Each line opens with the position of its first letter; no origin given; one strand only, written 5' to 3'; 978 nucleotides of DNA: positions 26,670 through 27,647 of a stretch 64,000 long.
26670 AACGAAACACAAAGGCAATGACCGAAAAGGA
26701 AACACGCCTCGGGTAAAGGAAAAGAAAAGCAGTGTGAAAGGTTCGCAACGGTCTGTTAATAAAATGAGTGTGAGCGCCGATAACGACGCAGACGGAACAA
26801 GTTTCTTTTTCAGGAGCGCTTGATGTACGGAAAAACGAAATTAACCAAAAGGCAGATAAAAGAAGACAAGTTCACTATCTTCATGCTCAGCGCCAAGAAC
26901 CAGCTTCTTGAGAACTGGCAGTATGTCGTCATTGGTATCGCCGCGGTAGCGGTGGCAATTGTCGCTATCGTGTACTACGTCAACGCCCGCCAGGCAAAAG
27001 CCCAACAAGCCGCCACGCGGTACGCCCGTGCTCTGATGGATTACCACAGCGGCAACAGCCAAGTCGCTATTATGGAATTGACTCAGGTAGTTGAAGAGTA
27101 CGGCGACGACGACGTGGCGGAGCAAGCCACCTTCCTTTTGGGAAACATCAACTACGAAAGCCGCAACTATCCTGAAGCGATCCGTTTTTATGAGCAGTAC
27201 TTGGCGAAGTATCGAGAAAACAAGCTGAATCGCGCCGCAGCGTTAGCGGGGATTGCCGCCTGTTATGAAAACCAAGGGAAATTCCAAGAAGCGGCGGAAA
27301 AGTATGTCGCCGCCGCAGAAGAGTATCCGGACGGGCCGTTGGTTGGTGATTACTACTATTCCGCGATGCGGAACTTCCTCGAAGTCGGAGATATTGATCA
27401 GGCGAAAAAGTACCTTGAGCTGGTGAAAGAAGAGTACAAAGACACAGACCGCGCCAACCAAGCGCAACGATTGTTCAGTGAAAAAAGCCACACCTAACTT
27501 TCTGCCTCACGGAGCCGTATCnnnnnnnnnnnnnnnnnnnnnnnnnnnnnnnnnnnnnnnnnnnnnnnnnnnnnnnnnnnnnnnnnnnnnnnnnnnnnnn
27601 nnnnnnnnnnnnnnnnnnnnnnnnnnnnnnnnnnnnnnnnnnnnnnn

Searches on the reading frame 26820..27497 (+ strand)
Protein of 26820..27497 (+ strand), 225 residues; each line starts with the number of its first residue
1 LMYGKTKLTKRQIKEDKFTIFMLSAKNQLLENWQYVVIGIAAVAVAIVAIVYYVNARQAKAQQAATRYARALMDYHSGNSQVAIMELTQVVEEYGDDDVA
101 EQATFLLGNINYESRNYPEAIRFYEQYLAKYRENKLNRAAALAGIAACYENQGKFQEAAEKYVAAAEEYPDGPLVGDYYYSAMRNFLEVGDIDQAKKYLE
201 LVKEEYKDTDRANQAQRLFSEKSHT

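Call 54: search_protein_families(library=pfam, proteins=[window:26820-27497:+], max_evalue=0.0001)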
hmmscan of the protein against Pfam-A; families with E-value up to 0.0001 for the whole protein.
window:26820-27497:+ (225 aa): 9 families
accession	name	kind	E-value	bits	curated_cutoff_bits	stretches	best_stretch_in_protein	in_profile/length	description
PF13424.12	TPR_12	-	4.8e-12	46.3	30.1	1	106-162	8-68/77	Tetratricopeptide repeat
PF09976.15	TPR_21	-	9.8e-10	38.9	25.5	1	31-161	6-135/193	Tetratricopeptide repeat-like domain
PF13174.12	TPR_6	-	3.7e-09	37.1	26.3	0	144-171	5-32/33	Tetratricopeptide repeat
PF07719.23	TPR_2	-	4.2e-08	33.2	27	0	139-171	1-33/34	Tetratricopeptide repeat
PF13432.12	TPR_16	-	1.2e-07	32.4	32.7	0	75-132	8-62/65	Tetratricopeptide repeat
PF13428.12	TPR_14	-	1.5e-06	28.7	23.5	0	140-173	2-35/44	Tetratricopeptide repeat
PF13176.12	TPR_7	-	6.6e-06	26.2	27.9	0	141-166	1-26/36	Tetratricopeptide repeat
PF13371.12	TPR_9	-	6.8e-06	26.5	35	0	61-104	26-69/73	Tetratricopeptide repeat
PF14559.12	TPR_19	-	9.5e-06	26.3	25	0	113-173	3-59/68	Tetratricopeptide repeat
